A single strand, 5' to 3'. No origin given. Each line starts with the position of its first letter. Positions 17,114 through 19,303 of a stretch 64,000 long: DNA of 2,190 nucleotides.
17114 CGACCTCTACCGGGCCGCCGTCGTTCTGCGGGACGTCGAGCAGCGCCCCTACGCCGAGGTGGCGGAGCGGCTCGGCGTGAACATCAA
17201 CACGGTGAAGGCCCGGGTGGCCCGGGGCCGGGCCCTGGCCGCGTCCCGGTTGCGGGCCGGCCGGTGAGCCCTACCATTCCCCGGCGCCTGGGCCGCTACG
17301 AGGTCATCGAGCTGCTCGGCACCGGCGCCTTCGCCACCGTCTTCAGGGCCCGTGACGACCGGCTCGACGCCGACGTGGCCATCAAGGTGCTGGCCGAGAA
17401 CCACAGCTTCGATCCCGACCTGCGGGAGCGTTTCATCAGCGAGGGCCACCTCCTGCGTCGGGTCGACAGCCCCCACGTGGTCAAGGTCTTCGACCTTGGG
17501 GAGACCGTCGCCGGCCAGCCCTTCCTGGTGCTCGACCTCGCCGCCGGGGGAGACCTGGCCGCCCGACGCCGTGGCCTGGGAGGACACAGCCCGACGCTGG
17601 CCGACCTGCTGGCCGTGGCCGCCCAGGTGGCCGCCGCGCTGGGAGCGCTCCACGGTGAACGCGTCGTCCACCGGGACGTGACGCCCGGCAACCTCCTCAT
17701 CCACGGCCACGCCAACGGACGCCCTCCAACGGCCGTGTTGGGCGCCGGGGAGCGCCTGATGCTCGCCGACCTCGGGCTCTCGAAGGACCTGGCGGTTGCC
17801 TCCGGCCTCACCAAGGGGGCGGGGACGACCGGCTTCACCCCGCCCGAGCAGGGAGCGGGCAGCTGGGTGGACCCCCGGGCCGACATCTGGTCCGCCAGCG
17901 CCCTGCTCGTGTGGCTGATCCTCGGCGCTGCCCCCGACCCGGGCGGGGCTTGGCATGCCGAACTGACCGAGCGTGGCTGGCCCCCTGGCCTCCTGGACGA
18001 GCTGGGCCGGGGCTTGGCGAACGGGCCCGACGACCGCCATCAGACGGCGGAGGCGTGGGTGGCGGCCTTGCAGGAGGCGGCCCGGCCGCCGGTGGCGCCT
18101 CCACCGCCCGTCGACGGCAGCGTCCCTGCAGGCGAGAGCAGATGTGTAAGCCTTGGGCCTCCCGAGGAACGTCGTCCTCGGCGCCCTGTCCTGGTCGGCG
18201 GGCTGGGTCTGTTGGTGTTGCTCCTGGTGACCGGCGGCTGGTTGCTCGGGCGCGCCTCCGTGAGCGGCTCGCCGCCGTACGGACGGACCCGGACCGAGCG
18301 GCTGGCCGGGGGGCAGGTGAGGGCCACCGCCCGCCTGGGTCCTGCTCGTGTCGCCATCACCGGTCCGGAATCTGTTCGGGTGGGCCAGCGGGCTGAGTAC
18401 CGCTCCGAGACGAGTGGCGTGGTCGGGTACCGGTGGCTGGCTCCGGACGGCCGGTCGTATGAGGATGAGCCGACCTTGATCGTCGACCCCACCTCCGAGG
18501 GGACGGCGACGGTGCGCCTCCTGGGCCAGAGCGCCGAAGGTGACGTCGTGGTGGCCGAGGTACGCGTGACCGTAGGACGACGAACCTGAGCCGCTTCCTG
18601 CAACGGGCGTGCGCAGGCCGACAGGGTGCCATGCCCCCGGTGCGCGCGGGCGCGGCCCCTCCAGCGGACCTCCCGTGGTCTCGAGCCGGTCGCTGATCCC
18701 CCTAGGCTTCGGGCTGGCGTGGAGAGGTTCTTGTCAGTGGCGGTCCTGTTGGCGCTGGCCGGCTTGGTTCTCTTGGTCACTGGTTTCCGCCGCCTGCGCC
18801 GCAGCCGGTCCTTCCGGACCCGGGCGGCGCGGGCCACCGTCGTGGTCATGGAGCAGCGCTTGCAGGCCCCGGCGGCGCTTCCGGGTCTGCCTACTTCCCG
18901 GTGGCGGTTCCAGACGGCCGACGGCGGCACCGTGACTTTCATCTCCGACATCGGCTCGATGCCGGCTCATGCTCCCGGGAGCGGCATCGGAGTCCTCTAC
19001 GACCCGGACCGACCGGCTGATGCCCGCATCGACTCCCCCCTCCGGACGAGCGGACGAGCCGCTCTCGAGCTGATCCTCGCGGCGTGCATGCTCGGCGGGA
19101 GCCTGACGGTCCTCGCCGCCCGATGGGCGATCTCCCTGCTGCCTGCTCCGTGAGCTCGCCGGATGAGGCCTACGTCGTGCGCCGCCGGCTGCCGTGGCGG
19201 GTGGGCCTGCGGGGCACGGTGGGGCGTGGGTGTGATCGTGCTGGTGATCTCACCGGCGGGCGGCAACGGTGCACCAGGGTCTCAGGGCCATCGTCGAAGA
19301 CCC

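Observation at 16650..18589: ECF sigma factor translationally coupled to a transmembrane Ser/Thr kinase instead of a classical anti-sigma factor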

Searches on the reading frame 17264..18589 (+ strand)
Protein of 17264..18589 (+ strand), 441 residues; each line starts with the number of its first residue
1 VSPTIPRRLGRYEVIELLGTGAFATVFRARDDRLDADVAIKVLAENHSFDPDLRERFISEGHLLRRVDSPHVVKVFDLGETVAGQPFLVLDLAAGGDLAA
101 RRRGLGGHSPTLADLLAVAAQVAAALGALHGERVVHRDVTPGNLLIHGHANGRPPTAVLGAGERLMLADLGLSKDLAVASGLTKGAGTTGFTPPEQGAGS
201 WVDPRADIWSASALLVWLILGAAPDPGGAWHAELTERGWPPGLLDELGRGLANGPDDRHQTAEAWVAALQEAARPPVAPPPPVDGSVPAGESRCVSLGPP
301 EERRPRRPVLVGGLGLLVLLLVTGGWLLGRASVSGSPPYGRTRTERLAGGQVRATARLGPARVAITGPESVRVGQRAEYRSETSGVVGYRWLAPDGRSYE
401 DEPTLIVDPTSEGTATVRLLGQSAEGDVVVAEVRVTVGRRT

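Call 4: search_protein_families(library=ncbifam, proteins=[window:17264-18589:+], max_evalue=0.01)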
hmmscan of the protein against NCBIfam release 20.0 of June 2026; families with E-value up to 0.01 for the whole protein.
window:17264-18589:+ (441 aa): 11 families
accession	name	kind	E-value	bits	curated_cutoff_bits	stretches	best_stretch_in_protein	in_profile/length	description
NF033483.0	PknB_PASTA_kin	equivalog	4e-35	121.9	450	1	10-224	7-207/563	Stk1 family PASTA domain-containing Ser/Thr kinase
NF052427.1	StpK7MSMEG_1200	equivalog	6.5e-28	97.6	900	1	7-366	4-361/601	serine/threonine protein kinase StpK7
NF047741.1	antiphage_MADS6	equivalog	1.4e-27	96.5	460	2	8-100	492-581/612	methylation-associated defense system protein kinase MAD6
NF038150.1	lanthi_synth_IV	equivalog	3.3e-17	62.1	650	1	10-225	189-396/851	class IV lanthionine synthetase LanL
TIGR03903.1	TOMM_kin_cyc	equivalog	3.2e-15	55.1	705.75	1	36-210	4-174/1267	TOMM system kinase/cyclase fusion protein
NF033442.0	BREX_PglW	equivalog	9.9e-14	50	990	1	10-194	512-677/1391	BREX system serine/threonine kinase PglW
NF053615.1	SerThrKinAfsKStmc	equivalog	6.7e-09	34.9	1300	1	6-225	9-213/809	protein serine/threonine kinase AfsK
NF009651.0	PRK13184.1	equivalog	4.7e-06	24.8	839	1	10-78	2-70/932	serine/threonine-protein kinase PknD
NF038151.1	lanthi_synth_III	equivalog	7.7e-05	21.3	575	1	52-221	265-425/833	class III lanthionine synthetase LanKC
TIGR03724.2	arch_bud32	equivalog_domain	0.0029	17.1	125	1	117-149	89-121/193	KEOPS complex kinase/ATPase Bud32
NF007174.0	PRK09605.1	equivalog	0.0085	14.6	447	0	117-174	431-474/535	bifunctional N(6)-L-threonylcarbamoyladenine synthase/serine/threonine protein kinase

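Call 5: search_protein_families(library=pfam, proteins=[window:17264-18589:+], max_evalue=0.01)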
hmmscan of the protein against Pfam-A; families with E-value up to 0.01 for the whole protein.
window:17264-18589:+ (441 aa): 3 families
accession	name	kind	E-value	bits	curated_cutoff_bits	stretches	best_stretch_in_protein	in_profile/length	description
PF00069.31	Pkinase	-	1.7e-29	103.4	31.7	1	12-224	1-196/263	Protein kinase domain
PF07714.23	PK_Tyr_Ser-Thr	-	1.9e-21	77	23.1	1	14-217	3-196/258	Protein tyrosine and serine/threonine kinase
PF17667.7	Pkinase_fungal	-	0.00043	19.6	24.1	1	113-192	286-360/387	Fungal protein kinase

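Call 24: find_homologous_proteins(query=window:17264-18589:+, max_evalue=1e-10)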
Query window:17264-18589:+ (441 aa): 370 proteins with E <= 1e-10 among 8000 candidates; the best 120 are listed.
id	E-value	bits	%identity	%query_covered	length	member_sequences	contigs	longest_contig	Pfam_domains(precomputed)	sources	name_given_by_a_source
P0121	1.4e-285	965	100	100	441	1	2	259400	PF07714.24,PF00069.32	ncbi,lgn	-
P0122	6.6e-217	739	80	99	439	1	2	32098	PF07714.24,PF00069.32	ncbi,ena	-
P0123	8.0e-211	719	79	99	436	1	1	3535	PF07714.24,PF00069.32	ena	-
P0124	1.4e-202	692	75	100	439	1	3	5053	PF07714.24,PF00069.32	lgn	-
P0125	5.3e-181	620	68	99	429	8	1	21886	PF07714.24,PF00069.32,PF17667.8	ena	-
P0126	3.9e-172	591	67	99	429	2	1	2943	PF07714.24,PF00069.32,PF17667.8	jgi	-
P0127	1.5e-164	566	65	99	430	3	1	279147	PF07714.24,PF00069.32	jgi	-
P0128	1.1e-158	547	63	97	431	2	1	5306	PF07714.24,PF00069.32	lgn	-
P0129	3.4e-155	535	73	61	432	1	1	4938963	PF07714.24,PF00069.32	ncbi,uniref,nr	ncbi:serine/threonine protein kinase [Aquihabitans sp. G128]|uniref:serine/threonine-protein kinase 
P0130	5.6e-155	535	62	98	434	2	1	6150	PF07714.24,PF00069.32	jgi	-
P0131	2.1e-152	526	70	66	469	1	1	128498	PF07714.24,PF00069.32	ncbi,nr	ncbi:MAG: serine/threonine protein kinase [Actinobacteria bacterium]|nr:serine/threonine protein kin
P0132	4.3e-145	502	59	99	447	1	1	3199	PF07714.24,PF00069.32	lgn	-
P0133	5.0e-142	492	56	99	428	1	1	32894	PF07714.24,PF00069.32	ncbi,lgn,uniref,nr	ncbi:serine/threonine-protein kinase [Iamia sp.]|uniref:serine/threonine-protein kinase n=1 Tax=Iami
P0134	2.4e-140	486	56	99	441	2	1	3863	PF07714.24,PF00069.32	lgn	-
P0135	3.8e-140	486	57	99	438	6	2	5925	PF07714.24,PF00069.32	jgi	-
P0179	1.3e-91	326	46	97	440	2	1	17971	PF07714.24,PF00069.32,PF00801.27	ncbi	-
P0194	9.2e-86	307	45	94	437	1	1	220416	PF07714.24,PF00069.32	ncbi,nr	ncbi:serine/threonine protein kinase [Nitriliruptoraceae bacterium ZYF776]|nr:serine/threonine prote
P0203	3.6e-83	298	41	98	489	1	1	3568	PF07714.24,PF00069.32,PF00801.27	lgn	-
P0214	6.3e-77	277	50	60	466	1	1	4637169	PF07714.24,PF00069.32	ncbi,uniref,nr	ncbi:serine/threonine-protein kinase [Egibacter rhizosphaerae]|uniref:serine/threonine-protein kinas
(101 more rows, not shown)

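Call 32: find_encoding_contigs(protein=P0129, flank=6000, max_places=1)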
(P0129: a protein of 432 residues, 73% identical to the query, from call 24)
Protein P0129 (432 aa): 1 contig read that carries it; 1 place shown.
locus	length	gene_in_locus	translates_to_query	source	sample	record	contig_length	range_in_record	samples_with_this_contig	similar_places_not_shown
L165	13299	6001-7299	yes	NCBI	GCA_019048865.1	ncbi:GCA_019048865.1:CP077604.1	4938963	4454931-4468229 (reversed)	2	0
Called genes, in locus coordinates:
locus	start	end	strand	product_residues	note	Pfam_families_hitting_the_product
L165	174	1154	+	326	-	PF00884:Sulfatase, PF01663:Phosphodiest (weak), PF16347:SGSH_C (weak)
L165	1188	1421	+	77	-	-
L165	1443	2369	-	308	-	-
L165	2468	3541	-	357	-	PF13439:Glyco_transf_4, PF13579:Glyco_trans_4_4 (weak), PF00534:Glycos_transf_1, PF13692:Glyco_trans_1_4, PF20706:GT4-conflict, PF13524:Glyco_trans_1_2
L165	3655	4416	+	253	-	PF13469:Sulfotransfer_3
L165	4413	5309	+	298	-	PF13641:Glyco_tranf_2_3, PF02709:Glyco_transf_7C (weak)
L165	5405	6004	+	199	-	PF04542:Sigma70_r2, PF08281:Sigma70_r4_2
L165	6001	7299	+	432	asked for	PF00069:Pkinase, PF07714:PK_Tyr_Ser-Thr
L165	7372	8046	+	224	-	-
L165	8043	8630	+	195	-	PF00691:OmpA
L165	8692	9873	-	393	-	PF13426:PAS_9, PF07228:SpoIIE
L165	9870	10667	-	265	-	PF12146:Hydrolase_4, PF00561:Abhydrolase_1, PF12697:Abhydrolase_6, PF08386:Abhydrolase_4 (faint)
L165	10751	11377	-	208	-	-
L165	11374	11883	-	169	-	-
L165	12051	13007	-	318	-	PF04655:APH_6_hur, PF01636:APH (weak)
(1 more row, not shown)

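Call 33: find_encoding_contigs(protein=P0194, flank=6000, max_places=1)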
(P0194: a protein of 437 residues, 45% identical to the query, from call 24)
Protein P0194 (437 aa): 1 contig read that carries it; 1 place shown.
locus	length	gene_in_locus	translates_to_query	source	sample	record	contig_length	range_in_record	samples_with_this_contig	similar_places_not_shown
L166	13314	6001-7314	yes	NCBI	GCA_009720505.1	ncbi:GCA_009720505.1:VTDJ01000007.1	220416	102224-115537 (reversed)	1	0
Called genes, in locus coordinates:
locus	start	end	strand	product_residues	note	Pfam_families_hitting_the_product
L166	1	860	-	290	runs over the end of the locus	PF00763:THF_DHG_CYH, PF02882:THF_DHG_CYH_C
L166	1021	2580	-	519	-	PF02142:MGS, PF01808:AICARFT_IMPCHas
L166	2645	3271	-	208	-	PF00551:Formyl_trans_N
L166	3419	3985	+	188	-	-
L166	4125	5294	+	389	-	-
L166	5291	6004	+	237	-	PF04542:Sigma70_r2, PF08281:Sigma70_r4_2, PF04545:Sigma70_r4 (weak)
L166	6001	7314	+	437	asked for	PF00069:Pkinase, PF07714:PK_Tyr_Ser-Thr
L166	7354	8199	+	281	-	-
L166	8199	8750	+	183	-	PF00691:OmpA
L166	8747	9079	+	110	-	-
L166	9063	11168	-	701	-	PF00395:SLH, PF07995:GSDH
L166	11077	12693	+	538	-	PF00270:DEAD, PF04851:ResIII (weak), PF12802:MarR_2 (faint), PF00271:Helicase_C, PF16124:RecQ_Zn_bind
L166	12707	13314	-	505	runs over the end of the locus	PF00890:FAD_binding_2 (weak), PF01266:DAO (weak), PF01593:Amino_oxidase, PF03486:HI0933_like (faint), PF07992:Pyr_redox_2 (faint), PF12831:FAD_oxidored (weak), PF13450:NAD_binding_8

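Call 34: find_encoding_contigs(protein=P0214, flank=6000, max_places=1)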
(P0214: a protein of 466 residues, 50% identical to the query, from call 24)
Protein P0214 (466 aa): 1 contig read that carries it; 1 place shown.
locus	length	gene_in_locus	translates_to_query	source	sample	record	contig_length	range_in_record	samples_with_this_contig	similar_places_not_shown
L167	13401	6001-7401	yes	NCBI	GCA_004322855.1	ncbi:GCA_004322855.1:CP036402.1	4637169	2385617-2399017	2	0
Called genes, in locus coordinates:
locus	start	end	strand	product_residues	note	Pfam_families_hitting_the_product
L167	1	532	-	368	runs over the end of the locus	PF21320:WHD_Rv2258c, PF00891:Methyltransf_2, PF13489:Methyltransf_23, PF01209:Ubie_methyltran (weak), PF13847:Methyltransf_31, PF08241:Methyltransf_11, PF08242:Methyltransf_12, PF13649:Methyltransf_25, +1 more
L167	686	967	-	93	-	-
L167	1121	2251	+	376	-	PF14417:MEDS, PF13581:HATPase_c_2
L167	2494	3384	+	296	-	PF19700:DUF6198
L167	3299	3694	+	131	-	PF20791:Acyl-ACP_TE_C (faint), PF13279:4HBT_2, PF03061:4HBT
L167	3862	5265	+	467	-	PF01266:DAO (weak), PF01494:FAD_binding_3 (weak)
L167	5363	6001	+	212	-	PF04542:Sigma70_r2, PF04545:Sigma70_r4 (weak), PF08281:Sigma70_r4_2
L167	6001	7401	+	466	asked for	PF00069:Pkinase, PF07714:PK_Tyr_Ser-Thr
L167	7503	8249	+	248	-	-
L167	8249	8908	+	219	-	PF00691:OmpA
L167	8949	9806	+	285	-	PF10708:DUF2510, PF14219:DUF4328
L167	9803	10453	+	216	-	PF10708:DUF2510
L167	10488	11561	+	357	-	PF04122:CW_binding_2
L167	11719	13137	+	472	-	PF17159:MASE3 (faint), PF00211:Guanylate_cyc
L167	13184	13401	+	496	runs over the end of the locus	PF06609:TRI12 (weak), PF07690:MFS_1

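Call 36: search_solved_structures(query=window:17264-18589:+, max_evalue=1e-10, show_alignments=2)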
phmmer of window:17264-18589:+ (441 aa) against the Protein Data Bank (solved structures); distinct sequences matched with E-value up to 1e-10: 232 (the best 60 are shown).
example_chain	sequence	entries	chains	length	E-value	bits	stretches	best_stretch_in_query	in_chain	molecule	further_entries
1mru_A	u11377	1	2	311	7.5e-24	87.5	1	5-284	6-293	Probable serine/threonine-protein kinase pknB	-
5u94_A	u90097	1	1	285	3.8e-23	85.2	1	4-263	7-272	Serine/threonine-protein kinase PknB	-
6b2p_A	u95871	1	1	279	5.7e-23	84.6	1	6-263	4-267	Serine/threonine-protein kinase PknB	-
1o6y_A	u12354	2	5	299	6.2e-23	84.5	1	5-263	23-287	SERINE/THREONINE-PROTEIN KINASE PKNB | Probable serine/threonine-protein kinase pknB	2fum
3f69_A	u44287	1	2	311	6.7e-23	84.4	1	5-284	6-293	Serine/threonine-protein kinase pknB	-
3f61_A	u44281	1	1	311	6.9e-23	84.4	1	5-284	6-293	Serine/threonine-protein kinase pknB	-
3orm_A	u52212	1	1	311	9.5e-23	83.9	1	5-284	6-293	Serine/threonine protein kinase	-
3ori_A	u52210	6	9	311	9.6e-23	83.9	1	5-284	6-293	Serine/threonine protein kinase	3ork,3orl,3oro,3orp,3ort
6i2p_A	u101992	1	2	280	4.9e-22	81.6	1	5-263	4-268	Serine/threonine-protein kinase PknB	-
2h34_A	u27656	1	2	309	1.2e-21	80.2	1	8-269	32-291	Serine/threonine-protein kinase pknE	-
7naa_A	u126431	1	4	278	1.3e-21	80.1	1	12-225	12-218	Non-specific serine/threonine protein kinase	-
9ruk_A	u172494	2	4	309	2.1e-21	79.4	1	9-227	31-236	Serine/threonine-protein kinase StkP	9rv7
9ru3_A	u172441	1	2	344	2.9e-21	79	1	9-227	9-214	Serine/threonine-protein kinase StkP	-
9ruj_A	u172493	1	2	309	4.1e-21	78.5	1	9-227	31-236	Serine/threonine-protein kinase StkP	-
6qat_A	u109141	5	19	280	2.7e-19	72.5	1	12-224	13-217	Serine/threonine-protein kinase ULK2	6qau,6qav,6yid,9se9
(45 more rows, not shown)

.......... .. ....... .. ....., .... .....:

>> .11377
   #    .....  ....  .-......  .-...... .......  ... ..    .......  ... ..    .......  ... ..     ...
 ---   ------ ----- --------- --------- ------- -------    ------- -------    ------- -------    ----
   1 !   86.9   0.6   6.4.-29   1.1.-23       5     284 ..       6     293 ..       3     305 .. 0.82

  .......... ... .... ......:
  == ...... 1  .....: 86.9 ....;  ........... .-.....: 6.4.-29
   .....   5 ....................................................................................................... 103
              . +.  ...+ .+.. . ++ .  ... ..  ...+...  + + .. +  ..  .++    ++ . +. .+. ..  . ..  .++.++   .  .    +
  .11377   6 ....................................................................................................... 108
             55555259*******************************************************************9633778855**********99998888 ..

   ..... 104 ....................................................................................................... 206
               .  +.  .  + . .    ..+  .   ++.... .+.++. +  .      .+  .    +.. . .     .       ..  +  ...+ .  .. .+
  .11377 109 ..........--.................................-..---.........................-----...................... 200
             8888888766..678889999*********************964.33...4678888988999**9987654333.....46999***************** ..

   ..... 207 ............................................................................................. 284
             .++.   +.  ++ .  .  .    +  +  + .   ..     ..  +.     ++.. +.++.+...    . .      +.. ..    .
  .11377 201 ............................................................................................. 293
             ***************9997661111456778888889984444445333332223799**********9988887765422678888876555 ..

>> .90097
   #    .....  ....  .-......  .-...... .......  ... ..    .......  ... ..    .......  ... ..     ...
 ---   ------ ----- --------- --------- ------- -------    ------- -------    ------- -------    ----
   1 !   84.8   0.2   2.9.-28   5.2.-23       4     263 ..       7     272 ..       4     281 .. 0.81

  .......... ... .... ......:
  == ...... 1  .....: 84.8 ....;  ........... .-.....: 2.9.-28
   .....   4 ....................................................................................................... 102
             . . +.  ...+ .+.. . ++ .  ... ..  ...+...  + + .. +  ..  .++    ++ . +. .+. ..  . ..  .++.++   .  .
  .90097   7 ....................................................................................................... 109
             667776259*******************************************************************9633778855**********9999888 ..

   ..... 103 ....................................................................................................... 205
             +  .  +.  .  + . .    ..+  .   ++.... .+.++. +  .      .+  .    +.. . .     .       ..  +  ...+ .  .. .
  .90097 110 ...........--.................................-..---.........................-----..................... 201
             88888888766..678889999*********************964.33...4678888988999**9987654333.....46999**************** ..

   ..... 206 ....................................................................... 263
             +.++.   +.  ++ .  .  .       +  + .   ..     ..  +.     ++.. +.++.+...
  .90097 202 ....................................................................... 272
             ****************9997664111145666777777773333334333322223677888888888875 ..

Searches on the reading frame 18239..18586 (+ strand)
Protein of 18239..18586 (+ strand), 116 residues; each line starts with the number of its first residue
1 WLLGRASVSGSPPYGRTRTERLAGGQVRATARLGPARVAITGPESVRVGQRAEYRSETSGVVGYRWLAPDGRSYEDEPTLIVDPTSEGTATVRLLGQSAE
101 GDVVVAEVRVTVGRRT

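Call 48: predict_structure(alignment_id=A2)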
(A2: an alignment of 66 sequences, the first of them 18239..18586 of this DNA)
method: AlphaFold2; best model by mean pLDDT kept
length: 116 residues; sequences in the alignment: 66
mean_pLDDT: 91.8   pTM: 0.83
mean pLDDT of the five models: 91.8, 91.7, 91.4, 91.4, 91.2
residues with pLDDT >= 90: 98; 70-90: 6; 50-70: 4; < 50: 8
segments of 3 or more residues with pLDDT < 50: 1-8
pLDDT, mean of each block of 10 residues (from residue 1): 46 83 98 97 98 98 98 98 98 97 97 93
secondary structure, 60 per line:
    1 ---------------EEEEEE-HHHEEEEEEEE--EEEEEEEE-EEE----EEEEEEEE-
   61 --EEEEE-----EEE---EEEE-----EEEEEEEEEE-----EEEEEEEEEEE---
elements in order: E16-21 E26-33 E36-43 E45-47 E52-59 E63-67 E73-75 E79-82 E88-97 E103-113

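Call 50: fold_search(model_id=the predicted structure, library=pdb)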
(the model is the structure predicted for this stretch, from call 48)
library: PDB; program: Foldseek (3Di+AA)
matches with E <= 10: 1462; with E <= 0.001: 21
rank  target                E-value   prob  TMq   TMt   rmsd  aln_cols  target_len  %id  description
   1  4jrw_A                1.4e-05  1.00  0.55  0.70   2.5        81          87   21  Crystal structure of Clostridium histolyticum colg collagenase PKD domain 2 at 1.6 Angstrom resolution (released 2014-05-21)
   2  4tn9_A                2.5e-05  1.00  0.53  0.69   2.2        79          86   22  Crystal structure of Clostridium histolyticum ColG collagenase polycystic kidney disease-like domain at 1.4 Angstrom r (released 2015-03-11)
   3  2y72_A                4.1e-05  1.00  0.59  0.78   1.9        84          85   20  Crystal structure of the PKD Domain of Collagenase G from Clostridium Histolyticum at 1.18 Angstrom Resolution. (released 2011-09-28)
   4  4aqo                  4.8e-05  1.00  0.54  0.70   2.4        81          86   21  CRYSTAL STRUCTURE OF THE CALCIUM BOUND PKD-like DOMAIN OF COLLAGENASE G FROM CLOSTRIDIUM HISTOLYTICUM AT 0.99 ANGSTROM R (released 2013-06-05)
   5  1l0q_A                9.6e-05  1.00  0.56  0.18  10.8       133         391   10  Tandem YVTN beta-propeller and PKD domains from an archaeal surface layer protein (released 2002-11-06)
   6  2oxh_D                1.1e-04  1.00  0.49  0.52   3.7        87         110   21  The SOXYZ Complex of Paracoccus Pantotrophus (released 2007-05-22)
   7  4u6t_A                1.3e-04  1.00  0.52  0.68   2.2        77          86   22  Crystal structure of the Clostridium histolyticum colH collagenase polycystic kidney disease-like domain 2a at 1.76 An (released 2015-03-11)
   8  2oxh_Y                1.5e-04  1.00  0.49  0.51   4.0        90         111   23  The SOXYZ Complex of Paracoccus Pantotrophus (released 2007-05-22)
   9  4jgu_A                1.8e-04  1.00  0.56  0.67   1.9        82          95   18  Crystal structure of Clostridium histolyticum ColH collagenase polycystic kidney-disease-like domain 2b at 1.4 Angstro (released 2014-03-05)
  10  2oxg_D                2.4e-04  1.00  0.49  0.51   4.1        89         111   20  The SoxYZ Complex of Paracoccus pantotrophus (released 2007-05-22)
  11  2ox5_Y                3.1e-04  1.00  0.49  0.50   4.4        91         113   22  The SoxYZ complex of Paracoccus pantotrophus (released 2007-05-22)
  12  2oxh_B                3.3e-04  1.00  0.49  0.50   4.2        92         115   21  The SOXYZ Complex of Paracoccus Pantotrophus (released 2007-05-22)
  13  2oxg_F                3.6e-04  1.00  0.49  0.51   4.1        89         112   20  The SoxYZ Complex of Paracoccus pantotrophus (released 2007-05-22)
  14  2oxh_F                3.8e-04  1.00  0.49  0.49   3.7        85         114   21  The SOXYZ Complex of Paracoccus Pantotrophus (released 2007-05-22)
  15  2ox5_B                3.8e-04  1.00  0.49  0.51   4.1        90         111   21  The SoxYZ complex of Paracoccus pantotrophus (released 2007-05-22)
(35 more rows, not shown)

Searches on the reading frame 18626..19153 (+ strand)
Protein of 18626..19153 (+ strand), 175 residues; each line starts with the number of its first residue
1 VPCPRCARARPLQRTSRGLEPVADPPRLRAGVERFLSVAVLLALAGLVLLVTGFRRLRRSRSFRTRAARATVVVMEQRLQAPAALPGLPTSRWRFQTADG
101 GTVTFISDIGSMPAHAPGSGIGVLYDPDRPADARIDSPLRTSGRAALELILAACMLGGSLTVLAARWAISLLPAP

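Call 4: search_protein_families(library=ncbifam, proteins=[window:18626-19153:+], max_evalue=0.01)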
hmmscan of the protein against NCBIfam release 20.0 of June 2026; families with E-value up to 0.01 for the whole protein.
window:18626-19153:+ (175 aa): 0 families

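Call 5: search_protein_families(library=pfam, proteins=[window:18626-19153:+], max_evalue=0.01)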
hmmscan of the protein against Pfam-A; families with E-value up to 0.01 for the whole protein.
window:18626-19153:+ (175 aa): 1 family
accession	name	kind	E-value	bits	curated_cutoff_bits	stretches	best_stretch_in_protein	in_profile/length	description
PF12158.14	DUF3592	-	3.3e-05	24.9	25.3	1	93-139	27-83/84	Domain of unknown function (DUF3592)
